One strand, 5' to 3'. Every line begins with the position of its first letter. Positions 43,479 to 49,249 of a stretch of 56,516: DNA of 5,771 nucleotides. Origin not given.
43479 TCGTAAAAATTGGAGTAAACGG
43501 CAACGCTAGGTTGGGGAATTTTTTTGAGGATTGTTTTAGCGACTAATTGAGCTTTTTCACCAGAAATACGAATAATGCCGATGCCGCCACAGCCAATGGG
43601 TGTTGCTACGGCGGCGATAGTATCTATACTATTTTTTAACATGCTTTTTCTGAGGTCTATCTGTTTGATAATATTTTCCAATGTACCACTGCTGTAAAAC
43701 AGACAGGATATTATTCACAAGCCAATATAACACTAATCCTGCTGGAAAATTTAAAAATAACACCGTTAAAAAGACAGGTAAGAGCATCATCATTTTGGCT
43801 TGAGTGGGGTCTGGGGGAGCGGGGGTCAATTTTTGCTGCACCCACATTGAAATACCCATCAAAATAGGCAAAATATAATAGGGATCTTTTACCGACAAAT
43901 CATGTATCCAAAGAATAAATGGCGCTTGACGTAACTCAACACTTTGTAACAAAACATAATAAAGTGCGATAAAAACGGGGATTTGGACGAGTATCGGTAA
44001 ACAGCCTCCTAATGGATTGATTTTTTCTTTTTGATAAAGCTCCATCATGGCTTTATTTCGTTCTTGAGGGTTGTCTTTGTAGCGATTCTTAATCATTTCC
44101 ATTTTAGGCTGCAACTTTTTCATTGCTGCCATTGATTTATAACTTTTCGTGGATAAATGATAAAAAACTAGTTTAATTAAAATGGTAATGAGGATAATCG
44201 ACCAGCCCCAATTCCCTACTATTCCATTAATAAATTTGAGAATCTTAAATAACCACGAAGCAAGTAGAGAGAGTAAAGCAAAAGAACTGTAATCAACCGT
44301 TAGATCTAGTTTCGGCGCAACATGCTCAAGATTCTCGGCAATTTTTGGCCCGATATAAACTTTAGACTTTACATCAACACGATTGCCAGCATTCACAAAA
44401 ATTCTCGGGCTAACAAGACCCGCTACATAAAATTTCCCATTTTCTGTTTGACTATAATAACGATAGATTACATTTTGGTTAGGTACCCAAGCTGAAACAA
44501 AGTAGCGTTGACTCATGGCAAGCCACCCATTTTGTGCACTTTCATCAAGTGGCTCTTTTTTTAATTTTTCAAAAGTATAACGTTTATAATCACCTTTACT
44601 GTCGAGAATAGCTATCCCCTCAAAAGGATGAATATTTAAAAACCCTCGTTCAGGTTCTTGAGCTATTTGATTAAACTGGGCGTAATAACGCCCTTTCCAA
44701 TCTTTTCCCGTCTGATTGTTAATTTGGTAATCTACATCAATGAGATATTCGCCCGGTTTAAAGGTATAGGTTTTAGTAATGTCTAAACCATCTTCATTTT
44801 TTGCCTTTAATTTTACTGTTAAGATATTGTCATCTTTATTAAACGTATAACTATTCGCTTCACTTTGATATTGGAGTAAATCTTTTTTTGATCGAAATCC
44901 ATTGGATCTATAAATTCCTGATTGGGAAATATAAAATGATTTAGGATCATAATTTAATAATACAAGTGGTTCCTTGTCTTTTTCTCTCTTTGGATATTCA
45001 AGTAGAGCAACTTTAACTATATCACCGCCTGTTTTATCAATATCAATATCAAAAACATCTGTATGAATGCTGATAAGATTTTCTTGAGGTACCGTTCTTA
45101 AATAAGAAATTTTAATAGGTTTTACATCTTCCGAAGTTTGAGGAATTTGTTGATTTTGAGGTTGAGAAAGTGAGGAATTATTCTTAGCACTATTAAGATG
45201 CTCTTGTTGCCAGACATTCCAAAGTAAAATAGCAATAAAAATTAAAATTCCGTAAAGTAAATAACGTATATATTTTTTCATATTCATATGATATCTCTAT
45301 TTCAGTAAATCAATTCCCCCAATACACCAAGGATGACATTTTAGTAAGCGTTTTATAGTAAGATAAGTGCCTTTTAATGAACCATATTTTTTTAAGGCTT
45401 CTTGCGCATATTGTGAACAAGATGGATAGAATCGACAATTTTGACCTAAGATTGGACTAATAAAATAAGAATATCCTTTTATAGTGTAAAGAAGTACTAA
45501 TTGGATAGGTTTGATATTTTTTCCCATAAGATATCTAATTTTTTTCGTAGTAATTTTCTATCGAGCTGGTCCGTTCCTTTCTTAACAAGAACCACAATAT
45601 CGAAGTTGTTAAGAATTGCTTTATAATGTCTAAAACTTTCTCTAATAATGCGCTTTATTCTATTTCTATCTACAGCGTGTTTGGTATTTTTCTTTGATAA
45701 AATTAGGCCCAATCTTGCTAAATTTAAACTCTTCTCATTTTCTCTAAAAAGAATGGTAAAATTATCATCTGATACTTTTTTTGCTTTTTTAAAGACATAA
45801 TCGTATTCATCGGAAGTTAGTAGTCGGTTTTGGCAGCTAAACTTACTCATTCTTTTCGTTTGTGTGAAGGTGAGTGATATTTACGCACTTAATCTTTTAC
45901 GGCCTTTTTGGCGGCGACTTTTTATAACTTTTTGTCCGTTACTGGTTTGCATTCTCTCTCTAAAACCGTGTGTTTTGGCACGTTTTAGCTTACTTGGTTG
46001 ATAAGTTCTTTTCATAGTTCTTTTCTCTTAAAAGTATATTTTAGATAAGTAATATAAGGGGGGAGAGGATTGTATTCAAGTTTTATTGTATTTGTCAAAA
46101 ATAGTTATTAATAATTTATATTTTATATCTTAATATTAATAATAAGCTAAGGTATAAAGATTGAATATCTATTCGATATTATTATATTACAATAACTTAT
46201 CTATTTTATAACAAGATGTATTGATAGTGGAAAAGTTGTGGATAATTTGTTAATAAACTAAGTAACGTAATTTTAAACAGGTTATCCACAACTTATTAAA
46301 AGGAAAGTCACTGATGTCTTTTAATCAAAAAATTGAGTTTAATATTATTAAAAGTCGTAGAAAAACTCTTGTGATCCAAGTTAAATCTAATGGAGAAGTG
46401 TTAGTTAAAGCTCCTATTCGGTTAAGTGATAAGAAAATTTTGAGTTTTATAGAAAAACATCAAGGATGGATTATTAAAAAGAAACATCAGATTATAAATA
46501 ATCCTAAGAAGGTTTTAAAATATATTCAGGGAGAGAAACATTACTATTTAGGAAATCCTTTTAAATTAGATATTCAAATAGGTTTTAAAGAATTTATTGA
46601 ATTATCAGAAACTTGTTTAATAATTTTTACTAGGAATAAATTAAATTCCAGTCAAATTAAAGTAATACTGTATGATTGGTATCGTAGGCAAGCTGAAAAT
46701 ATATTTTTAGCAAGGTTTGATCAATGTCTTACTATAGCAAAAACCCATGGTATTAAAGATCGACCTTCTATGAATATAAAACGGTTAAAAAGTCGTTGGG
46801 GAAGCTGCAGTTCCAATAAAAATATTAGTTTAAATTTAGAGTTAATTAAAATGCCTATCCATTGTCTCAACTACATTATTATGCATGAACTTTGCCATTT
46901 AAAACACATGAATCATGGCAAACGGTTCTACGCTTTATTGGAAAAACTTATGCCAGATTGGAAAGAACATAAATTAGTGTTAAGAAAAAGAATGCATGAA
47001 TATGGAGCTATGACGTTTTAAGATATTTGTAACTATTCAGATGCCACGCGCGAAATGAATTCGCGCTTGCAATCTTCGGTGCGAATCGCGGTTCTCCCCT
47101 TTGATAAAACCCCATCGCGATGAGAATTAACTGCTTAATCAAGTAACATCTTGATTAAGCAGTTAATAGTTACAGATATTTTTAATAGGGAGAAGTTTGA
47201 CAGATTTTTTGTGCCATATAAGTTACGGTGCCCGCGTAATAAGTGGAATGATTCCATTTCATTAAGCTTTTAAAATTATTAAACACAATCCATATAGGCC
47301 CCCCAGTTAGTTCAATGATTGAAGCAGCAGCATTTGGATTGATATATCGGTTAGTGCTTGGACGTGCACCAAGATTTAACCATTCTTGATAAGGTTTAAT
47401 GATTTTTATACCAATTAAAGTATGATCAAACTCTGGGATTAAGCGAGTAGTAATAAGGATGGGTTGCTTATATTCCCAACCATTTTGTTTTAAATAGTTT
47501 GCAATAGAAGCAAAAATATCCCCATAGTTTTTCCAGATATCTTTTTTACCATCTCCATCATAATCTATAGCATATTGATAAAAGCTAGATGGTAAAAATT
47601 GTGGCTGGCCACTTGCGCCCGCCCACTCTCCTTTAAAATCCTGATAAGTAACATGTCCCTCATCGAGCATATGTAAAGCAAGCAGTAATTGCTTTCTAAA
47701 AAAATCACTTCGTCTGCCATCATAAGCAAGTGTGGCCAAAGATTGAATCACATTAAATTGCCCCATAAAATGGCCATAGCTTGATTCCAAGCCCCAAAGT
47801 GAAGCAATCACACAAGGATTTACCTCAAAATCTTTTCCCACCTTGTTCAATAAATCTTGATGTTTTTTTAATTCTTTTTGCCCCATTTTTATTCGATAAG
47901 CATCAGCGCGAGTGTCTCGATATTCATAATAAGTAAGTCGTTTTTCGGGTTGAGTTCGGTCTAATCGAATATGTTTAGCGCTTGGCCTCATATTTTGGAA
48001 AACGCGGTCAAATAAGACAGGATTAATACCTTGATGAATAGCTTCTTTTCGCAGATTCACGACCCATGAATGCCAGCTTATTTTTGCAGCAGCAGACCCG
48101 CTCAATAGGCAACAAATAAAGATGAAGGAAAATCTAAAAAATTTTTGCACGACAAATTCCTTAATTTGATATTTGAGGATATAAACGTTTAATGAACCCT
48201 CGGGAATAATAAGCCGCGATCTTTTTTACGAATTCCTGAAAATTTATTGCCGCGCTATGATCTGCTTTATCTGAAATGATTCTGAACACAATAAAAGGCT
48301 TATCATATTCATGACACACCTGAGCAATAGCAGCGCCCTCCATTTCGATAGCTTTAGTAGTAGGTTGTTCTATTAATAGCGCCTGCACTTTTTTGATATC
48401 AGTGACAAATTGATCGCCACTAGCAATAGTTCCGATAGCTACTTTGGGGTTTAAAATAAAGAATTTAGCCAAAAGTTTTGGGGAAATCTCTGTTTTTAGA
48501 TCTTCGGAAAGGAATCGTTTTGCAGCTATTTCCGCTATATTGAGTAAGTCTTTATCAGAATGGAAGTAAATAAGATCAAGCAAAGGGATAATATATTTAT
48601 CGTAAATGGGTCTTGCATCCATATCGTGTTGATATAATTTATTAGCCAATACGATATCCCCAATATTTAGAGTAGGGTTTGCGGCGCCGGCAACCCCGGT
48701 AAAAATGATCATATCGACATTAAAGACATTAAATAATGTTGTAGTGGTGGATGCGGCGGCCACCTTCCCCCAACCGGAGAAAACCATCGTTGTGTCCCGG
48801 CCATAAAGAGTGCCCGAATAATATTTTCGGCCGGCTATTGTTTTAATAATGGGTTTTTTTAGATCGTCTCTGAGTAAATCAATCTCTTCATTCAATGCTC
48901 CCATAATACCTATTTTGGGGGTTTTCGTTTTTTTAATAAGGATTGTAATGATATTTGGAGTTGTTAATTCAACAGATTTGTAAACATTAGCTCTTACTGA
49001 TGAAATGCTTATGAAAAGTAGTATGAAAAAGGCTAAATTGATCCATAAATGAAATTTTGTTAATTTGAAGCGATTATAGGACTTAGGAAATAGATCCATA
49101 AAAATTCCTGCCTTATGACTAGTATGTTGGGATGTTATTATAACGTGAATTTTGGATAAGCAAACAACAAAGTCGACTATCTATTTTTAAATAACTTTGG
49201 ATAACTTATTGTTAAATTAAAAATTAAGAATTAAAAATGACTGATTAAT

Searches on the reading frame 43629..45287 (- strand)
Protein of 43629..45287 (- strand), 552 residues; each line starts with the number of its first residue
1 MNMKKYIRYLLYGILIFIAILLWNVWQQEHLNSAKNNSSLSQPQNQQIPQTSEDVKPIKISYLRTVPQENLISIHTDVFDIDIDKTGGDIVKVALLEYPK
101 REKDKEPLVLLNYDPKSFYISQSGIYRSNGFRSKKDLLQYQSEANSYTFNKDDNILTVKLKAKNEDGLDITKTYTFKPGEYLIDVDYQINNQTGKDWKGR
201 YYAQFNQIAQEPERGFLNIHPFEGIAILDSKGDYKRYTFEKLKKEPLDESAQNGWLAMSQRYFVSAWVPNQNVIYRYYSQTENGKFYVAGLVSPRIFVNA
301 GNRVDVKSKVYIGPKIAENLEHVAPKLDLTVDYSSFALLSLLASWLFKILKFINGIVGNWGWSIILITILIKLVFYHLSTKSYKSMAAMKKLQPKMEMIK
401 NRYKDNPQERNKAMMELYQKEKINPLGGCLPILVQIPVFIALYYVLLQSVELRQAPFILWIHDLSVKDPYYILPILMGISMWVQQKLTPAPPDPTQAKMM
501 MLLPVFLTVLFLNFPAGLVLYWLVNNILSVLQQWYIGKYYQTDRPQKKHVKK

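Call 72: search_protein_families(library=pfam, proteins=[window:43629-45287:-], max_evalue=0.00001)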
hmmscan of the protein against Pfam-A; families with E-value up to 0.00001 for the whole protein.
window:43629-45287:- (552 aa): 2 families
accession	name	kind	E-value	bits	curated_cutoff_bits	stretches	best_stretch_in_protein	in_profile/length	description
PF14849.12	YidC_periplas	-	3.2e-69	234.4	24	1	72-348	2-282/283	YidC periplasmic domain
PF02096.25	60KD_IMP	-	7.1e-65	218.4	35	1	360-537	1-162/163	60Kd inner membrane protein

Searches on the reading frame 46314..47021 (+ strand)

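Call 72: search_protein_families(library=pfam, proteins=[window:46314-47021:+], max_evalue=0.00001)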
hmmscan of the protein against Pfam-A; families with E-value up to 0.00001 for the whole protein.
window:46314-47021:+ (235 aa): 1 family
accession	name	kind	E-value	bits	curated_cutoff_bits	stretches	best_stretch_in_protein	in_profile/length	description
PF01863.23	YgjP-like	-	1.8e-58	198.4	26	1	17-225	1-206/207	YgjP-like, metallopeptidase domain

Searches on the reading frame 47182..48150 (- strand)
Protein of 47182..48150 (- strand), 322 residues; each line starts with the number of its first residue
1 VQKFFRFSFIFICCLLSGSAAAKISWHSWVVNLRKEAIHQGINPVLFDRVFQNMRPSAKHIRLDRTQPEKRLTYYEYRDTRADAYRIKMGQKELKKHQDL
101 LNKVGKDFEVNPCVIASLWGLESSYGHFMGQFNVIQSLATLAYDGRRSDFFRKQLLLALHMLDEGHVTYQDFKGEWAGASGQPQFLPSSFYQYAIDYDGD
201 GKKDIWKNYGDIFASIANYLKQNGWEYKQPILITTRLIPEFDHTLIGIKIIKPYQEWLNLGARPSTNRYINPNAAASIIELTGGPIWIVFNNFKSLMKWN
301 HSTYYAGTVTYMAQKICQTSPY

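Call 72: search_protein_families(library=pfam, proteins=[window:47182-48150:-], max_evalue=0.00001)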
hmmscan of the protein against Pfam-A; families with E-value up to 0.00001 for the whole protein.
window:47182-48150:- (322 aa): 1 family
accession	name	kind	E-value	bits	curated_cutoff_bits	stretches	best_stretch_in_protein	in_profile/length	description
PF13406.11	SLT_2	-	2.8e-94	316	24.3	1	26-314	2-292/292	Transglycosylase SLT domain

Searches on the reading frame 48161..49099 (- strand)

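Call 72: search_protein_families(library=pfam, proteins=[window:48161-49099:-], max_evalue=0.00001)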
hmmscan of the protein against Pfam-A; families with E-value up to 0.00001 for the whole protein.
window:48161-49099:- (312 aa): 1 family
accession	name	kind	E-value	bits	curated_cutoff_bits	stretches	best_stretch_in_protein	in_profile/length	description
PF01048.26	PNP_UDP_1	-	1.5e-43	149.4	25.1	1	62-296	1-221/233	Phosphorylase superfamily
